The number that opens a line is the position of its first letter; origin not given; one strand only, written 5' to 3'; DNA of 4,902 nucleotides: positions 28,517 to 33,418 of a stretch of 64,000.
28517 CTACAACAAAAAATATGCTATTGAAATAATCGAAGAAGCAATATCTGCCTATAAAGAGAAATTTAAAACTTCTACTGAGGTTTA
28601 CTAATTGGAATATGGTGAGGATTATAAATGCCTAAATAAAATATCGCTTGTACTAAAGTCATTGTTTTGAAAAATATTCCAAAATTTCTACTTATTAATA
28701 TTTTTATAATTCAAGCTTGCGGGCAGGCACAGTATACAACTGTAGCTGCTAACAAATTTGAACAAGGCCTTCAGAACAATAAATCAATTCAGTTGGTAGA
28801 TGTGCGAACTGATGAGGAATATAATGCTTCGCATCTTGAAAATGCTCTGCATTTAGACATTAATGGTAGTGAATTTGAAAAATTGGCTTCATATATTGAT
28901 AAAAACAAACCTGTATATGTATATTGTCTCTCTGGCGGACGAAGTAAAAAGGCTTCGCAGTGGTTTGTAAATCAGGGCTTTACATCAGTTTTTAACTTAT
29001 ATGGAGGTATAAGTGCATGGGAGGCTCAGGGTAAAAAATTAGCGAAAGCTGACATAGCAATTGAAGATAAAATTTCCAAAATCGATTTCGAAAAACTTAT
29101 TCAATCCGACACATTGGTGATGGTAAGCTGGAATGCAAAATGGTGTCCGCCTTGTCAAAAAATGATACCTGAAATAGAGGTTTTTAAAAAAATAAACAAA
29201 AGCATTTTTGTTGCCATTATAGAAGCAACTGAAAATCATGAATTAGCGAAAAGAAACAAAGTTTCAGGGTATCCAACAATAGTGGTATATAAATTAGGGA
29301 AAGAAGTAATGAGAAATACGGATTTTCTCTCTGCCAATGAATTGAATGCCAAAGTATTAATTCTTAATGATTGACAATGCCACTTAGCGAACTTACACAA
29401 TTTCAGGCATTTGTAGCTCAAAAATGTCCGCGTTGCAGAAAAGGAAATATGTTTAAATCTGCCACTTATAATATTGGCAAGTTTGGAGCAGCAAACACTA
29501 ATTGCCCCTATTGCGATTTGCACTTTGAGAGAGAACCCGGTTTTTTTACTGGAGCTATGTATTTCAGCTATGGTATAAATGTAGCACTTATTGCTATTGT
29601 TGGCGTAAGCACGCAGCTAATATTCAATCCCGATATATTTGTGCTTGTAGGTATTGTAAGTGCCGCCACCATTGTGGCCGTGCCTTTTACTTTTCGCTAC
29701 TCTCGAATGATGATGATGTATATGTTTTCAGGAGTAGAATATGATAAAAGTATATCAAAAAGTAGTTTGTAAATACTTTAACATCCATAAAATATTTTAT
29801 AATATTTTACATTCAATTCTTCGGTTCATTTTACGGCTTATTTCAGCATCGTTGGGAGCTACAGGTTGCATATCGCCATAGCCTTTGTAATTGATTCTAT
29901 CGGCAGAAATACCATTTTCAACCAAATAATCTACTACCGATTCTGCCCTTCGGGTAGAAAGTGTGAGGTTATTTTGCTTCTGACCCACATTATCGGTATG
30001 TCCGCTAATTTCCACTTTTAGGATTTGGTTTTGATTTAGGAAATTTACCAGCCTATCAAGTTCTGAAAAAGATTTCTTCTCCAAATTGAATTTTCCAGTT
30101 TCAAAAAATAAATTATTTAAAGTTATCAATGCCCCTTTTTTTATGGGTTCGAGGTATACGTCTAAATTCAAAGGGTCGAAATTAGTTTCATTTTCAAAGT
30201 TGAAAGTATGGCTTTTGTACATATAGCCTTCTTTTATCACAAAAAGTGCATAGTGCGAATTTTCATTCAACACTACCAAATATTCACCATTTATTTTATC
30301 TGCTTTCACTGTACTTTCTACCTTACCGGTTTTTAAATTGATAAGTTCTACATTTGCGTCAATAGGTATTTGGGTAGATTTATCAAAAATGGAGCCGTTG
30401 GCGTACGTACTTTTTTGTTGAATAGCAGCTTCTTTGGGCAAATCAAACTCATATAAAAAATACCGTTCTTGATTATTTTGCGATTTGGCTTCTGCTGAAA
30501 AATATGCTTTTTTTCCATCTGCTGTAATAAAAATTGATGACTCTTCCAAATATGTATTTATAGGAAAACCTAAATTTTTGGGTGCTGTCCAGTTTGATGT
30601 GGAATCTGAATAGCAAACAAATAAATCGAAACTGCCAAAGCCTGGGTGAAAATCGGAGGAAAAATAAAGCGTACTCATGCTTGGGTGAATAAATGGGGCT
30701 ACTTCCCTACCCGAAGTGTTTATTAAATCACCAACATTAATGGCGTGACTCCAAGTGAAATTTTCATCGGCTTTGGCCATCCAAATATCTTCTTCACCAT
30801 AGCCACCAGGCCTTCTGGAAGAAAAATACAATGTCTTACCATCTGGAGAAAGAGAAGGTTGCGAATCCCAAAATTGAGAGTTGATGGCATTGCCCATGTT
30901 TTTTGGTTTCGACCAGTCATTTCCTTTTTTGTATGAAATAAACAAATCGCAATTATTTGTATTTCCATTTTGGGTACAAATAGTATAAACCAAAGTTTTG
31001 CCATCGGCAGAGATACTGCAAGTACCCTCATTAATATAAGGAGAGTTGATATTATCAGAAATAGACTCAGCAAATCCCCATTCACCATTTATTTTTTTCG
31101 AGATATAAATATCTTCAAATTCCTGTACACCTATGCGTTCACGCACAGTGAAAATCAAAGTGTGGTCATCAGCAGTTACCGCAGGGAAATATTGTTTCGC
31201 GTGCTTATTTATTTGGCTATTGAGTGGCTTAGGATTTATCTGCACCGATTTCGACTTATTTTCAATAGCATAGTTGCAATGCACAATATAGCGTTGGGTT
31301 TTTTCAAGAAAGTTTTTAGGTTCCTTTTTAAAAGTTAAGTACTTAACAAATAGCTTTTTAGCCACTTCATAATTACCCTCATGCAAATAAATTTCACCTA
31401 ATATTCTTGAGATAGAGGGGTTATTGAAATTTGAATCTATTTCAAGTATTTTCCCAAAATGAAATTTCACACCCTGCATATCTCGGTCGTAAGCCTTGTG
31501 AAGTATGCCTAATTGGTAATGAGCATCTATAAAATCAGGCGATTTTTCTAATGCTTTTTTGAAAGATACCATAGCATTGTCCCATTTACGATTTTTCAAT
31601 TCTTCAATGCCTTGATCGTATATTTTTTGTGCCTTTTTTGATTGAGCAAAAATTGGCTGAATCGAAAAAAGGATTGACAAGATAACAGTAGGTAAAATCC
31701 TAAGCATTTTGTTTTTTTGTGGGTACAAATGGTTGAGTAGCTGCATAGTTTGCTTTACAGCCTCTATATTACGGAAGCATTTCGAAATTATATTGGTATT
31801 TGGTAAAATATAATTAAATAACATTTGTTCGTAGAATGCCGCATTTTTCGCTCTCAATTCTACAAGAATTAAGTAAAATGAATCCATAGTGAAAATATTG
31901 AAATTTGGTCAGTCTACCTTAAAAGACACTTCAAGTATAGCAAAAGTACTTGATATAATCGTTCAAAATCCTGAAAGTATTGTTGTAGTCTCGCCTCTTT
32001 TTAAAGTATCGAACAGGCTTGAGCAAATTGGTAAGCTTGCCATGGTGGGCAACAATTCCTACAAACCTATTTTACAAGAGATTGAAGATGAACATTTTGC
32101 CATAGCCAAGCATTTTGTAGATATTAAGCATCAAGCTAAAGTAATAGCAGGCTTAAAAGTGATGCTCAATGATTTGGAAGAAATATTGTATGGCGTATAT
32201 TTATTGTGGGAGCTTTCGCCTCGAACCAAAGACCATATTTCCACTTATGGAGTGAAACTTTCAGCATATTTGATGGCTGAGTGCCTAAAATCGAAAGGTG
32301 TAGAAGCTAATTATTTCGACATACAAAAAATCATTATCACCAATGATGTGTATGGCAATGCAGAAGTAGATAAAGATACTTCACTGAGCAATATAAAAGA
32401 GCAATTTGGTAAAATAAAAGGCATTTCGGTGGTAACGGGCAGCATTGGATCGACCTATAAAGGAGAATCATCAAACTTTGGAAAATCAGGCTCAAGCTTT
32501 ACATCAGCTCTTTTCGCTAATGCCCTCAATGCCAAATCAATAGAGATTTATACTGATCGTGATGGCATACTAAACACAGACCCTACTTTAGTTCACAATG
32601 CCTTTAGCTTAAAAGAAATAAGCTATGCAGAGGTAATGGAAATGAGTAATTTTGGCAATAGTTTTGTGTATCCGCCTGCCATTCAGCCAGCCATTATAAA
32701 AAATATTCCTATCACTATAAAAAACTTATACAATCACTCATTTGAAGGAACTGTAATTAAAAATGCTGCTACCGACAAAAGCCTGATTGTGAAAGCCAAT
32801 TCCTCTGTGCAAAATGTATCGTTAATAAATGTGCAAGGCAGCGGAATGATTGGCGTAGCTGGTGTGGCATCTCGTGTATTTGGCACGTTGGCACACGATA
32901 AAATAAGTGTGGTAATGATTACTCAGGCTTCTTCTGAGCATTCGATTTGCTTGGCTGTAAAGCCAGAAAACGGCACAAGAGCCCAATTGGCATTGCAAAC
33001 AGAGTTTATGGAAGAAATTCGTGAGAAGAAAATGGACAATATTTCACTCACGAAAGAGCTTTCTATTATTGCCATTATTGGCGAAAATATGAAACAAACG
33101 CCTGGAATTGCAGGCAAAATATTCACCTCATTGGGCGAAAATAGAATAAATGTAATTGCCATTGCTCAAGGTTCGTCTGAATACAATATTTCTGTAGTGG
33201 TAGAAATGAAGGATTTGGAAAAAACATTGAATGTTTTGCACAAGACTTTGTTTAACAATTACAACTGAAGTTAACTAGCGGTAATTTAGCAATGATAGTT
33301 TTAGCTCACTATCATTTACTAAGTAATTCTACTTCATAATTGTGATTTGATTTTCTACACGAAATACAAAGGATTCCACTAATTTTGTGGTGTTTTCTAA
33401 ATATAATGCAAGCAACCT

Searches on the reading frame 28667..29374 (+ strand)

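Call 60: search_protein_families(library=pfam, proteins=[window:28667-29374:+], max_evalue=0.001)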
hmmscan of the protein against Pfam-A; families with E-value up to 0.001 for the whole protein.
window:28667-29374:+ (235 aa): 8 families
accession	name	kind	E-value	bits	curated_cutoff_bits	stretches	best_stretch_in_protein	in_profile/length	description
PF00581.25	Rhodanese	-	3.6e-21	76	22.2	1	30-120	4-101/102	Rhodanese-like domain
PF00085.26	Thioredoxin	-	2.7e-18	66.3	23.5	1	137-229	6-100/103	Thioredoxin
PF13098.12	Thioredoxin_2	-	1.4e-06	29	27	1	150-228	7-102/104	Thioredoxin-like domain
PF14595.12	Thioredoxin_9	-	1.7e-05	25.1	25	1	149-205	42-98/129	Thioredoxin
PF08534.16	Redoxin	-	2.3e-05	24.6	26.6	1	134-188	16-70/148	Redoxin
PF13905.12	Thioredoxin_8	-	0.00012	22.8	27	0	149-178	2-31/94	Thioredoxin-like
PF00578.27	AhpC-TSA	-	0.00027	21.3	26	1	135-206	14-86/124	AhpC/TSA family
PF13899.12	Thioredoxin_7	-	0.00044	20.8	27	0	143-208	12-81/83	Thioredoxin-like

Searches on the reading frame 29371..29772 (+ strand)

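Call 60: search_protein_families(library=pfam, proteins=[window:29371-29772:+], max_evalue=0.001)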
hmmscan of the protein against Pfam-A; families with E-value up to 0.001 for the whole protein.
window:29371-29772:+ (133 aa): 1 family
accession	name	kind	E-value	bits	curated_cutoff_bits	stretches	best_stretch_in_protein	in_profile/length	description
PF06170.17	DUF983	-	6e-08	33.4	22.6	1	40-115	6-80/85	Protein of unknown function (DUF983)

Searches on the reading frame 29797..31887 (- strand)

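Call 60: search_protein_families(library=pfam, proteins=[window:29797-31887:-], max_evalue=0.001)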
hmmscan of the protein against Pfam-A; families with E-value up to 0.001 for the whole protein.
window:29797-31887:- (696 aa): 7 families
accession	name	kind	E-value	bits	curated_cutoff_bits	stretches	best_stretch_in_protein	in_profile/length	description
PF07676.18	PD40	-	3.7e-25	87.7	20.9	2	334-370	4-38/38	WD40-like Beta Propeller Repeat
PF00691.25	OmpA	-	6.4e-23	81.4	27.2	1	594-689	1-98/98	OmpA family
PF13414.12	TPR_11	-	2.9e-06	27.3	26.8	1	101-130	9-38/42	TPR repeat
PF07719.23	TPR_2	-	2.3e-05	24.6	27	0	163-184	7-28/34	Tetratricopeptide repeat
PF14559.12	TPR_19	-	7.5e-05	23.4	25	0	97-132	2-37/68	Tetratricopeptide repeat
PF00515.34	TPR_1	-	0.00026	21.1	27.8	0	92-119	7-34/34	Tetratricopeptide repeat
PF13431.12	TPR_17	-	0.00031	21.2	24.4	0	109-135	2-28/34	Tetratricopeptide repeat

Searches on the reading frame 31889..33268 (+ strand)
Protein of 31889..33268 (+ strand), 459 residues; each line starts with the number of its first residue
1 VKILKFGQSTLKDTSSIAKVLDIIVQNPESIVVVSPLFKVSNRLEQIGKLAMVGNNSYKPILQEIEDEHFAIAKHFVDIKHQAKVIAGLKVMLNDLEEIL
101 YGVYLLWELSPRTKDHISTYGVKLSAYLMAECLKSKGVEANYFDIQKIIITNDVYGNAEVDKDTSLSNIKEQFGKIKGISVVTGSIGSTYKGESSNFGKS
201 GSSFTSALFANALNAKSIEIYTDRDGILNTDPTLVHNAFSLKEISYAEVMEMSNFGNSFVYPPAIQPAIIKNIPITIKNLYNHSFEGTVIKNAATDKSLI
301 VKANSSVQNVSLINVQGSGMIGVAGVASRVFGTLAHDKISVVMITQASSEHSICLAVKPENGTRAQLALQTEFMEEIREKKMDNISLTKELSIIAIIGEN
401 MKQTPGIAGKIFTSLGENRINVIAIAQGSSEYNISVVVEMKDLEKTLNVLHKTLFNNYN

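Call 60: search_protein_families(library=pfam, proteins=[window:31889-33268:+], max_evalue=0.001)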
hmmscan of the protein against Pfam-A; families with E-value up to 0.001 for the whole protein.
window:31889-33268:+ (459 aa): 4 families
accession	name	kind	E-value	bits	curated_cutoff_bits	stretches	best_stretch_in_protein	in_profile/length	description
PF22468.2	ACT_9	-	4.2e-43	145.4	27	2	394-453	1-60/61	ACT domain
PF00696.33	AA_kinase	-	5.2e-27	95.5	24.9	1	2-279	3-234/234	Amino acid kinase family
PF13840.12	ACT_7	-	2.6e-17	62.9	27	2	390-452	5-65/65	ACT domain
PF01842.31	ACT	-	3.5e-13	49.5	27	1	403-452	9-63/66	ACT domain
